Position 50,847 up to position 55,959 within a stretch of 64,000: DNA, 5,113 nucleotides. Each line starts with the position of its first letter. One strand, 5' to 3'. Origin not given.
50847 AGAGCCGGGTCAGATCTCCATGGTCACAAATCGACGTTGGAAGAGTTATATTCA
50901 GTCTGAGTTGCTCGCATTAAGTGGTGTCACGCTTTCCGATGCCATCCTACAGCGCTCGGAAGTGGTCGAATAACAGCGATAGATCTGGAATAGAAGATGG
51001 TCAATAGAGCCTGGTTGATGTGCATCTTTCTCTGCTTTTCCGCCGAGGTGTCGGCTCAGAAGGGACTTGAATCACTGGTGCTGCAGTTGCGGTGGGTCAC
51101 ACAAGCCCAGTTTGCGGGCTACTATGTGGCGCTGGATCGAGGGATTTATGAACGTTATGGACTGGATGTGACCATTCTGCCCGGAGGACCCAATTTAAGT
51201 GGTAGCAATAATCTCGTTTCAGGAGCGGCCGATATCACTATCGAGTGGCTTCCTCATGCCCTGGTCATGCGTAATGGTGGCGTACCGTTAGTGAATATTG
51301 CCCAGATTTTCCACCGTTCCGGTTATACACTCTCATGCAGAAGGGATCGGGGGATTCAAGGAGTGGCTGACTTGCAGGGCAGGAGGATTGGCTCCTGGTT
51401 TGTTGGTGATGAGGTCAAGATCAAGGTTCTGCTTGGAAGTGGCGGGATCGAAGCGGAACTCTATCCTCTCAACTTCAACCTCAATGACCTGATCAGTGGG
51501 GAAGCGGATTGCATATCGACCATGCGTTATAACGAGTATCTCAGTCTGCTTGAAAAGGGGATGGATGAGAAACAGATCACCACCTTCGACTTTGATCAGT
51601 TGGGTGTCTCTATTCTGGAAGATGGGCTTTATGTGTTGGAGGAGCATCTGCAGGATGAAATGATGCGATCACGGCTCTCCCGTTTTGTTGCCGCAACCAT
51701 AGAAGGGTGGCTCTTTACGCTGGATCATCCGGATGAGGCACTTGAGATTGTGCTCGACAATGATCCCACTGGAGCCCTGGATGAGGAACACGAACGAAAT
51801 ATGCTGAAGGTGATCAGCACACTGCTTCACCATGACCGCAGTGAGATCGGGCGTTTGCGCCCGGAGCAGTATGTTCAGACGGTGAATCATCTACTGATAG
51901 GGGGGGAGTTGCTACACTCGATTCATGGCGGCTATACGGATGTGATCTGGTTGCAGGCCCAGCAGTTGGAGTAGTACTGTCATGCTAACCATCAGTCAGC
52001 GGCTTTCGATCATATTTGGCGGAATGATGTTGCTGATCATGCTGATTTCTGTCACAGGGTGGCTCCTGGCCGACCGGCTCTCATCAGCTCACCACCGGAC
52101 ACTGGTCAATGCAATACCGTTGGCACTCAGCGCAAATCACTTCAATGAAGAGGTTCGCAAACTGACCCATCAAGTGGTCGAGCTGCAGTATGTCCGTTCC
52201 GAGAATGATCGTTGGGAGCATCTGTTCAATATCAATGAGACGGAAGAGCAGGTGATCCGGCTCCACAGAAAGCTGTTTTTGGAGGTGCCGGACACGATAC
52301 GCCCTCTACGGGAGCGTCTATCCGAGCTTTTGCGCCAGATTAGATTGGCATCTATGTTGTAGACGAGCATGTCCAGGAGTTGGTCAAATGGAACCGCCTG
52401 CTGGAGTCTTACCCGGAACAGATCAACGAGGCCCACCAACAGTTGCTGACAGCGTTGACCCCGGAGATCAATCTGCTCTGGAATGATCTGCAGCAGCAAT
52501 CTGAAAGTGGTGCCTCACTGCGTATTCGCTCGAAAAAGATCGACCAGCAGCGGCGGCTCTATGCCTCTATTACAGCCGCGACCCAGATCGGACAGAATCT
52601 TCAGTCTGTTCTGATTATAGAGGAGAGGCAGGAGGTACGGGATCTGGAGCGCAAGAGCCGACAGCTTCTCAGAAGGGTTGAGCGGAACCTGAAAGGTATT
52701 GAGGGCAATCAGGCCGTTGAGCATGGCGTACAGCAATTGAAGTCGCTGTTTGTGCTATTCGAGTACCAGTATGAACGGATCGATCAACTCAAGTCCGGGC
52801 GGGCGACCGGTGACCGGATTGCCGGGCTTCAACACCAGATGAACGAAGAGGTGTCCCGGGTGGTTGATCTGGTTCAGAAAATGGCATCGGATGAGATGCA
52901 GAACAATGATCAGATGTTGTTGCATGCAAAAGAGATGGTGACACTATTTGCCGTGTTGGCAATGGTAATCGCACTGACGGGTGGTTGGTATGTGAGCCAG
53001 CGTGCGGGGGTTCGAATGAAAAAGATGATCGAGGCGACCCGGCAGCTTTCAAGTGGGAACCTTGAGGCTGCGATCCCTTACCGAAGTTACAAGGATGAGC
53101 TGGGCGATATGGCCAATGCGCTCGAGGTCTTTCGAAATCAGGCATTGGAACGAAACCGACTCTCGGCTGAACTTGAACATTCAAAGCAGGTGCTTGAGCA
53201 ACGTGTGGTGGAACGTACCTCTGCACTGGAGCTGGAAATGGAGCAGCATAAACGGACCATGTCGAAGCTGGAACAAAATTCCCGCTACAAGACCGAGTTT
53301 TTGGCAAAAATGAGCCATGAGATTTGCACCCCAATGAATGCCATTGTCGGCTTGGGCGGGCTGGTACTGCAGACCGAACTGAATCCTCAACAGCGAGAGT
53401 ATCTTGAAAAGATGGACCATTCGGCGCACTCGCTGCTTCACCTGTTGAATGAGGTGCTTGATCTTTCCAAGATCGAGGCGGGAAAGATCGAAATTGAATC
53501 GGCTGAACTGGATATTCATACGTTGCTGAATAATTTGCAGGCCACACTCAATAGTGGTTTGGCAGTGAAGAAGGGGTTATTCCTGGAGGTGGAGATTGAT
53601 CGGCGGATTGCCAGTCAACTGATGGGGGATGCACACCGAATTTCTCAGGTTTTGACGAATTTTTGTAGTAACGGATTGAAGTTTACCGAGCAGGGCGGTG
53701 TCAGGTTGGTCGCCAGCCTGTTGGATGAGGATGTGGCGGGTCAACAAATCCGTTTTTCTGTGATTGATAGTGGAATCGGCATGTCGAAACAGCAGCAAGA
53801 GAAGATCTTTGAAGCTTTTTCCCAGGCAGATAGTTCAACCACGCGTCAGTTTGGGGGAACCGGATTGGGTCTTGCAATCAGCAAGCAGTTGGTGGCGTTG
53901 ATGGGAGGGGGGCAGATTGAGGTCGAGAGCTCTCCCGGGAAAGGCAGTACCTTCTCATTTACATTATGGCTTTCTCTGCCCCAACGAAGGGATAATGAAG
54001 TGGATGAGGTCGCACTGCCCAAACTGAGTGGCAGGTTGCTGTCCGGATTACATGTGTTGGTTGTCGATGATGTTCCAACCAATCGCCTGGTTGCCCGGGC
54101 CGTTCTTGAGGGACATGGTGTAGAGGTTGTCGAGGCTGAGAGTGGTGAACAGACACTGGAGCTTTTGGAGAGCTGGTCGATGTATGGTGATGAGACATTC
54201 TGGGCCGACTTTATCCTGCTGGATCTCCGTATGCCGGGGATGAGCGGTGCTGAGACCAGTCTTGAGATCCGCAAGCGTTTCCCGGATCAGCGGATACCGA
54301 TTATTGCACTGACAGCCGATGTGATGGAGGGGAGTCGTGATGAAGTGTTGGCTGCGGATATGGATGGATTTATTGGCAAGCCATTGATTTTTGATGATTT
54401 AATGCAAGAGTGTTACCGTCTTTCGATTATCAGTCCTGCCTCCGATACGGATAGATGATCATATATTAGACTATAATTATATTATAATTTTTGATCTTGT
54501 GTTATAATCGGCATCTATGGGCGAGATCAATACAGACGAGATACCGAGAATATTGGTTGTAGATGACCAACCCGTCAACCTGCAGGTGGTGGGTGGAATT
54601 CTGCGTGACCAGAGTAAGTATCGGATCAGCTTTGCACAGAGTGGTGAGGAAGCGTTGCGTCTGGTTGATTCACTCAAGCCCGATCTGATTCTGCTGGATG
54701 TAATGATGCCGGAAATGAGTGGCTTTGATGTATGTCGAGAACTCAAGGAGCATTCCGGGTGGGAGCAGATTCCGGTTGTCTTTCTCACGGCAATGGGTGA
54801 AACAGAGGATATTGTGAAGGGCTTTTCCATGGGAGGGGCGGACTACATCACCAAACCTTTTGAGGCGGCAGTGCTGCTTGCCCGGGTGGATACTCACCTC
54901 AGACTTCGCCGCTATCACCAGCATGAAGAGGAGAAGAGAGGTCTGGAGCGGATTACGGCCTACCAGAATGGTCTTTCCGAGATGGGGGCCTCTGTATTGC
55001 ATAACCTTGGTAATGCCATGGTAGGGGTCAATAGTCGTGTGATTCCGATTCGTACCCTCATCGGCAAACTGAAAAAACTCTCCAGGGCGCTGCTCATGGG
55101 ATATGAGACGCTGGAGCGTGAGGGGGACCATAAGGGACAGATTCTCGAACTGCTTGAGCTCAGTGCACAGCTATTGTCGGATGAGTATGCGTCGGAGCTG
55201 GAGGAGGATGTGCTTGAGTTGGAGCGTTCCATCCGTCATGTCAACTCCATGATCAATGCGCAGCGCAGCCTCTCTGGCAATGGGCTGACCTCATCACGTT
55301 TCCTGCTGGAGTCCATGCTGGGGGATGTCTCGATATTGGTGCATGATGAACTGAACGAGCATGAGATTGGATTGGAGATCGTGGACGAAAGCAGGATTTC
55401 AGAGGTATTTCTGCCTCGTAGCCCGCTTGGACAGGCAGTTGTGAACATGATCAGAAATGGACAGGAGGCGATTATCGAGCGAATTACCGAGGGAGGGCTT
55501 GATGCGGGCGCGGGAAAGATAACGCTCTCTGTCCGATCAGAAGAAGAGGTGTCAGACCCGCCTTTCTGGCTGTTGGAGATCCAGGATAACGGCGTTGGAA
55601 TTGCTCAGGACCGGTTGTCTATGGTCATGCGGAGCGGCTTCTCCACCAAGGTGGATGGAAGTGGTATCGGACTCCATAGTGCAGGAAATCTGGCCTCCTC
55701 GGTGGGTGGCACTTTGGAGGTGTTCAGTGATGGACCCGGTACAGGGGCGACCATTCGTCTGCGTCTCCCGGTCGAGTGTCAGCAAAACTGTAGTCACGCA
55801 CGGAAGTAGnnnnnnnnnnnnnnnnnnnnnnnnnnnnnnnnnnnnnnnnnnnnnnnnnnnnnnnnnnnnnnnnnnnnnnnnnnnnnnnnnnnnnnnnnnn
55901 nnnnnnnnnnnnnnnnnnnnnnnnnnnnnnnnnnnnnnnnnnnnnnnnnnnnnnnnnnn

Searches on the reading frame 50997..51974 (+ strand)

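Call 52: search_protein_families(library=pfam, proteins=[window:50997-51974:+], max_evalue=0.000001)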
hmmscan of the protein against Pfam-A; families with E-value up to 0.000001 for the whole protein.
window:50997-51974:+ (325 aa): 1 family
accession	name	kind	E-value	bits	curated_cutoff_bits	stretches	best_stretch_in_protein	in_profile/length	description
PF09084.16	NMT1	-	1.7e-33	116.8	20.5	1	37-248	2-216/216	NMT1/THI5 like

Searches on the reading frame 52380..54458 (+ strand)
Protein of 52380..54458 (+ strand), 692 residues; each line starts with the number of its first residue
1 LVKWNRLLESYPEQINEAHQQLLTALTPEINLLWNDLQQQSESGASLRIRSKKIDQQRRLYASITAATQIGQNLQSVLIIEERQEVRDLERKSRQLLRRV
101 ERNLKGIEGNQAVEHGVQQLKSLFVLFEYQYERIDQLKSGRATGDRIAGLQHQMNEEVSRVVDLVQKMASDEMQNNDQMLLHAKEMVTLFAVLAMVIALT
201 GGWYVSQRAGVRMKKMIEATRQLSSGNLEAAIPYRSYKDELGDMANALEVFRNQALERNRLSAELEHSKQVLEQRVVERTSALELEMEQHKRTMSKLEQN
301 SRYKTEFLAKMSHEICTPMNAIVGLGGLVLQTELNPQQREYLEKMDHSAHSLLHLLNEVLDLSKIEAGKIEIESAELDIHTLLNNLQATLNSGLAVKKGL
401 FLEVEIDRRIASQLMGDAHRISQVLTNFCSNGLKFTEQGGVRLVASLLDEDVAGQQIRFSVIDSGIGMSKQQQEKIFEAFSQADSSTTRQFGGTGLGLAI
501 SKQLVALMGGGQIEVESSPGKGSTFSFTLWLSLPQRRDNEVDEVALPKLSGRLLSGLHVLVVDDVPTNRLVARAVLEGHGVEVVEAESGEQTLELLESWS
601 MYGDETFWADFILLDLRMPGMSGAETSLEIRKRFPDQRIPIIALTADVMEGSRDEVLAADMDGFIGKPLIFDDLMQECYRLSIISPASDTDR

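Call 53: search_protein_families(library=pfam, proteins=[window:52380-54458:+], max_evalue=0.000001)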
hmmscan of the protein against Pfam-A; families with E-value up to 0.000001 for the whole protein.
window:52380-54458:+ (692 aa): 4 families
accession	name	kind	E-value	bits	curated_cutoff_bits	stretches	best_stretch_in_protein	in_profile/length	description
PF02518.31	HATPase_c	-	2.5e-28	99.1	26.4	1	416-531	1-109/111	Histidine kinase-, DNA gyrase B-, and HSP90-like ATPase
PF00072.30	Response_reg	-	9.1e-21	74.6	30.2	1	559-676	1-108/111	Response regulator receiver domain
PF00512.31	HisKA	-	5.9e-17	61.9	26.9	1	304-368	2-66/66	His Kinase A (phospho-acceptor) domain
PF00672.30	HAMP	-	3.3e-07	31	25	0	212-254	9-50/53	HAMP domain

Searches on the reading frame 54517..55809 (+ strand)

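Call 53: search_protein_families(library=pfam, proteins=[window:54517-55809:+], max_evalue=0.000001)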
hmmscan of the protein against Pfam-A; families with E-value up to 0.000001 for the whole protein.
window:54517-55809:+ (430 aa): 2 families
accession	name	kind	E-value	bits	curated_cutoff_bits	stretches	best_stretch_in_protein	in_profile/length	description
PF00072.30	Response_reg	-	1.5e-30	106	30.2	1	12-124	1-110/111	Response regulator receiver domain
PF02518.31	HATPase_c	-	9e-14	52.3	26.4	1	303-419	5-109/111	Histidine kinase-, DNA gyrase B-, and HSP90-like ATPase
